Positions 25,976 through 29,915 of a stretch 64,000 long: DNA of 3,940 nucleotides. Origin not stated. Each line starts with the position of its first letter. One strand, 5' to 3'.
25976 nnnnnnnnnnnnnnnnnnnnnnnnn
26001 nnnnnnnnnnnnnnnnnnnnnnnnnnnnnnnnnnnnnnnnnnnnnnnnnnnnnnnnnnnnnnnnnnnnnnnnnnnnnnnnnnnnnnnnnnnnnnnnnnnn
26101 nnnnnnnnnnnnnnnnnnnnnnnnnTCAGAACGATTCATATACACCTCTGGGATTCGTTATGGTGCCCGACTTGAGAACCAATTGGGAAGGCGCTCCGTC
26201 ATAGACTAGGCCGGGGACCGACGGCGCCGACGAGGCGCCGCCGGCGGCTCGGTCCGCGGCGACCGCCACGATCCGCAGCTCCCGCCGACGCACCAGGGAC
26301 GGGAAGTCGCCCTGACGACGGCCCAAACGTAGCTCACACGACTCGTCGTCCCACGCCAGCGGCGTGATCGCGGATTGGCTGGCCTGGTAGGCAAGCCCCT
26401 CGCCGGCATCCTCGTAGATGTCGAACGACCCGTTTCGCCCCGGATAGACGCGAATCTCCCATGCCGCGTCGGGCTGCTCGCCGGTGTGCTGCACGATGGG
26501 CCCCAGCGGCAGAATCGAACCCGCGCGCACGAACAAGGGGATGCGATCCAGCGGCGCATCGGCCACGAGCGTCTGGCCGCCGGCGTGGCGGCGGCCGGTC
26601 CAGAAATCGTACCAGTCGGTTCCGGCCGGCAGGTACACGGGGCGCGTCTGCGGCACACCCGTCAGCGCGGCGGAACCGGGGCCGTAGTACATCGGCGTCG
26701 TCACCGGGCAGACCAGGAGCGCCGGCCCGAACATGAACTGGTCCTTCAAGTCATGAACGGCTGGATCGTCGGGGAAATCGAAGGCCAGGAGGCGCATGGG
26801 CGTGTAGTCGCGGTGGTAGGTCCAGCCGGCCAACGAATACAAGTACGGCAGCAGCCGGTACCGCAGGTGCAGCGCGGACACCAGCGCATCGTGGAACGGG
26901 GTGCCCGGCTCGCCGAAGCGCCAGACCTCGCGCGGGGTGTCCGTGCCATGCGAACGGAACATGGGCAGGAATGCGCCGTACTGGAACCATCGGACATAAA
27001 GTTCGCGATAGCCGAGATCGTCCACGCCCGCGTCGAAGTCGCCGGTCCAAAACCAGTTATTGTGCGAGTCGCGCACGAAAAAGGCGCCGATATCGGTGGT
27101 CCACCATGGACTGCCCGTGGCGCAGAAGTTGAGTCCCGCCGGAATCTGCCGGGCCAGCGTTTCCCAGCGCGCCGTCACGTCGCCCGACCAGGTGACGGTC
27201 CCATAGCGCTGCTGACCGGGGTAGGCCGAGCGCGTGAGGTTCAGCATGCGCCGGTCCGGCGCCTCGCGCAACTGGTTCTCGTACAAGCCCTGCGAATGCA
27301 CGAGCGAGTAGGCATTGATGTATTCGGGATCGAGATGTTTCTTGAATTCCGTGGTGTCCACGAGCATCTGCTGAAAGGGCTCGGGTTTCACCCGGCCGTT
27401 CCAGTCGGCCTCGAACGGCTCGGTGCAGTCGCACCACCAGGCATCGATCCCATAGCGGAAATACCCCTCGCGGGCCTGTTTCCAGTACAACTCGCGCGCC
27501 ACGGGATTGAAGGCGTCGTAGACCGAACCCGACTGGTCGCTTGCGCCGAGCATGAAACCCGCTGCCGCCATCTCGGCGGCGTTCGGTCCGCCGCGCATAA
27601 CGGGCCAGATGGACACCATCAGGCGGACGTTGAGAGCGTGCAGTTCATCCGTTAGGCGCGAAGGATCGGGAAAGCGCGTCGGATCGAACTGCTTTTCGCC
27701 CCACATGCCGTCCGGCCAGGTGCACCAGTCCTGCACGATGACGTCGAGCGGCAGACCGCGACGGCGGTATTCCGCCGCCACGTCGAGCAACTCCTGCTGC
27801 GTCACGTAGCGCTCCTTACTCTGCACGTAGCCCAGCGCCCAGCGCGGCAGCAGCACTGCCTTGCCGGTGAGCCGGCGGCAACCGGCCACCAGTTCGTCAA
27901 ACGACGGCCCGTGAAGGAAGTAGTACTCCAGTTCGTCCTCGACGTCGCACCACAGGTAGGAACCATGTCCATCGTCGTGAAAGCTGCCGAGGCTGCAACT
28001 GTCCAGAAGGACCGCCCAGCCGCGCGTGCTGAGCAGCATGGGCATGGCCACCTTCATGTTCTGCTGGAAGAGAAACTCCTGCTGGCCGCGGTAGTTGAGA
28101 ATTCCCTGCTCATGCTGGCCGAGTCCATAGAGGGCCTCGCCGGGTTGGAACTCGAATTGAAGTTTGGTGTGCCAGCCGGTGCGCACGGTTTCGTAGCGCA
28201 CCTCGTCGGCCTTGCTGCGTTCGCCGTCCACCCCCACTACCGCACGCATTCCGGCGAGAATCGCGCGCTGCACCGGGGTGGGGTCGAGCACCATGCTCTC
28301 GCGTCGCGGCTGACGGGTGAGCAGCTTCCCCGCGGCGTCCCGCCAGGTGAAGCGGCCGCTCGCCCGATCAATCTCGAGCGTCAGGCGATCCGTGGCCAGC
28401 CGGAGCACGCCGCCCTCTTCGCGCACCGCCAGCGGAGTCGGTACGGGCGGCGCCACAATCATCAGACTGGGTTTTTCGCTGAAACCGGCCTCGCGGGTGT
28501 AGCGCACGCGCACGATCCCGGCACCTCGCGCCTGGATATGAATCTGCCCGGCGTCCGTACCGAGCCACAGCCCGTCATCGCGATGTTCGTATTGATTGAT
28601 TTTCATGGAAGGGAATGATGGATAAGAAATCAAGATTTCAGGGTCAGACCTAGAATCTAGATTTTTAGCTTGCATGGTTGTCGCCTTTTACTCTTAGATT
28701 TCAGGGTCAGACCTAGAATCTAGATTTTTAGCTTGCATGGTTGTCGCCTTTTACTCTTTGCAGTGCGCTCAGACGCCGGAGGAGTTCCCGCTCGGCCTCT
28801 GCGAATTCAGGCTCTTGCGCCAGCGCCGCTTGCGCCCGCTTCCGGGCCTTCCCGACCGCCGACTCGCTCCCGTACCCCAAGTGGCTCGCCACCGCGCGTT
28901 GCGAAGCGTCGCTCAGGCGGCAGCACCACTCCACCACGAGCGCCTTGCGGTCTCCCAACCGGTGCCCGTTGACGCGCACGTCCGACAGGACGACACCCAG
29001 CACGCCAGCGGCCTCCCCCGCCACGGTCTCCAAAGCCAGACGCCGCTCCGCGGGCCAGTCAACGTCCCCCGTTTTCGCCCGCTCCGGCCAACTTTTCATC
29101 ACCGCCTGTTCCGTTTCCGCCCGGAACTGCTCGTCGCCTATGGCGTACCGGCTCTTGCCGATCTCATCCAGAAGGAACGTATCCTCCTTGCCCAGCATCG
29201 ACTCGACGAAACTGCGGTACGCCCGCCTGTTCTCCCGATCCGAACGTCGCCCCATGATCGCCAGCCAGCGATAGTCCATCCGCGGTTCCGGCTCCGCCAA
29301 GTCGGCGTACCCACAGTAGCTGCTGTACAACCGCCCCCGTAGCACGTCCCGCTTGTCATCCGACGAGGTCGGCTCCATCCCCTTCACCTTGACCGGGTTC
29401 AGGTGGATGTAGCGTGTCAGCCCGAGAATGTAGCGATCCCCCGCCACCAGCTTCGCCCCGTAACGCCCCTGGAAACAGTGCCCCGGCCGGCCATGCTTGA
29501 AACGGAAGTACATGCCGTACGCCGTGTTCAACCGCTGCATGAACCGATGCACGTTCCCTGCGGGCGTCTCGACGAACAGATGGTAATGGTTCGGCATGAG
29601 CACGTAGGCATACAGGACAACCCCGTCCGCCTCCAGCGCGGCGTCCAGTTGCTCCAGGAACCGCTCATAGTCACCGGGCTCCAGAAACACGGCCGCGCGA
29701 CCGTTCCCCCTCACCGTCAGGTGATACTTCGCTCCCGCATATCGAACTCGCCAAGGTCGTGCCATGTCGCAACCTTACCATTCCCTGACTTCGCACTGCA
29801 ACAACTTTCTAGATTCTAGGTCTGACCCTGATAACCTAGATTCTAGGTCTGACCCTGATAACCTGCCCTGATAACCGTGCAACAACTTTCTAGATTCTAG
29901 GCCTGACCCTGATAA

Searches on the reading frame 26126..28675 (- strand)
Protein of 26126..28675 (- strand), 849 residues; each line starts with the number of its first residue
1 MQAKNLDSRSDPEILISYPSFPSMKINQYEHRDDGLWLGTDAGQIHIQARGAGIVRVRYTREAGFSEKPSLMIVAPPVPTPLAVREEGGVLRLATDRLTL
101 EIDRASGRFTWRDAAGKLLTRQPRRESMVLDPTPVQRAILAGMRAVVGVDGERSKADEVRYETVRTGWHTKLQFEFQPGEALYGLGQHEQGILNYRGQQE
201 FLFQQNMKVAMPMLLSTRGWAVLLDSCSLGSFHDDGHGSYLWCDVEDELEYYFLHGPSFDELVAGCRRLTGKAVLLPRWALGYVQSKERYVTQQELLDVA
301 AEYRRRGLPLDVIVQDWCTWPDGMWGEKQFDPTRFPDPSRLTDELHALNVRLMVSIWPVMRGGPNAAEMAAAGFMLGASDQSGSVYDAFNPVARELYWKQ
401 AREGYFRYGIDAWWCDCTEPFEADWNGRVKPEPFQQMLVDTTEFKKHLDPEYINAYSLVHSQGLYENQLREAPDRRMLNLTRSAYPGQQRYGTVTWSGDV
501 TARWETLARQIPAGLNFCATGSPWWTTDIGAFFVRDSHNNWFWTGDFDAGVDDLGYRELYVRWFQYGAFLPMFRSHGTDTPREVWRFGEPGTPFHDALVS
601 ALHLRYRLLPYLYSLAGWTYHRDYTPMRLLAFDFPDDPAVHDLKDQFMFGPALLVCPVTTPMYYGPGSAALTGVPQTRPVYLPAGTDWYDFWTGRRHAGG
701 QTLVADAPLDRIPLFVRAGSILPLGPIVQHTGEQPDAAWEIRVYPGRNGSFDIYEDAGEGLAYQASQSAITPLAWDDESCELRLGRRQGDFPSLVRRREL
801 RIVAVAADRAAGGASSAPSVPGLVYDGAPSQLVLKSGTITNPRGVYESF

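Call 9: search_protein_families(library=pfam, proteins=[window:26126-28675:-], max_evalue=0.001)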
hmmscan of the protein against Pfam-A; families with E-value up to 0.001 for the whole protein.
window:26126-28675:- (849 aa): 4 families
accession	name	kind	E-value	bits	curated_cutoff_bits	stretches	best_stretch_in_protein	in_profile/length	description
PF01055.32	Glyco_hydro_31_2nd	-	1.2e-90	304.6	23.5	1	274-615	2-328/328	Glycosyl hydrolases family 31 TIM-barrel domain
PF21365.3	Glyco_hydro_31_3rd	-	9.2e-28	97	24.4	1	625-722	3-87/87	Glycosyl hydrolase family 31 C-terminal domain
PF17137.9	DUF5110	-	1.5e-15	57.4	27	1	739-805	2-69/71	Domain of unknown function (DUF5110)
PF13802.12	Gal_mutarotas_2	-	1.6e-13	51.7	27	1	45-228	2-179/184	Glycosyl hydrolase 31 N-terminal galactose mutarotase-like domain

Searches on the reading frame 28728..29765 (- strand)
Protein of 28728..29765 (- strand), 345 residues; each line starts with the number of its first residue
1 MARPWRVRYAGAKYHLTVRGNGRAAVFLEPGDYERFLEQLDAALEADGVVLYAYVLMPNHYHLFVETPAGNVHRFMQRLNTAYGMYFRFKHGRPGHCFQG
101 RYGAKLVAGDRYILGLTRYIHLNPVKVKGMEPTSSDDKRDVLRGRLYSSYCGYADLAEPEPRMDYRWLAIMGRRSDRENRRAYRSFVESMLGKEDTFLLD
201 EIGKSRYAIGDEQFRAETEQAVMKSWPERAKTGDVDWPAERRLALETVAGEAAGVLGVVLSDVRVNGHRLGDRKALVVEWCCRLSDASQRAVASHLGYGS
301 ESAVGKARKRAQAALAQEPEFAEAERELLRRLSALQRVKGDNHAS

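Call 9: search_protein_families(library=pfam, proteins=[window:28728-29765:-], max_evalue=0.001)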
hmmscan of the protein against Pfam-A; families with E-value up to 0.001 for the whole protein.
window:28728-29765:- (345 aa): 1 family
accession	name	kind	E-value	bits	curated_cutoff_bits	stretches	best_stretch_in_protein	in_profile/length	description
PF01797.21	Y1_Tnp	-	1.5e-11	44.9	23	1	12-121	5-119/121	Transposase IS200 like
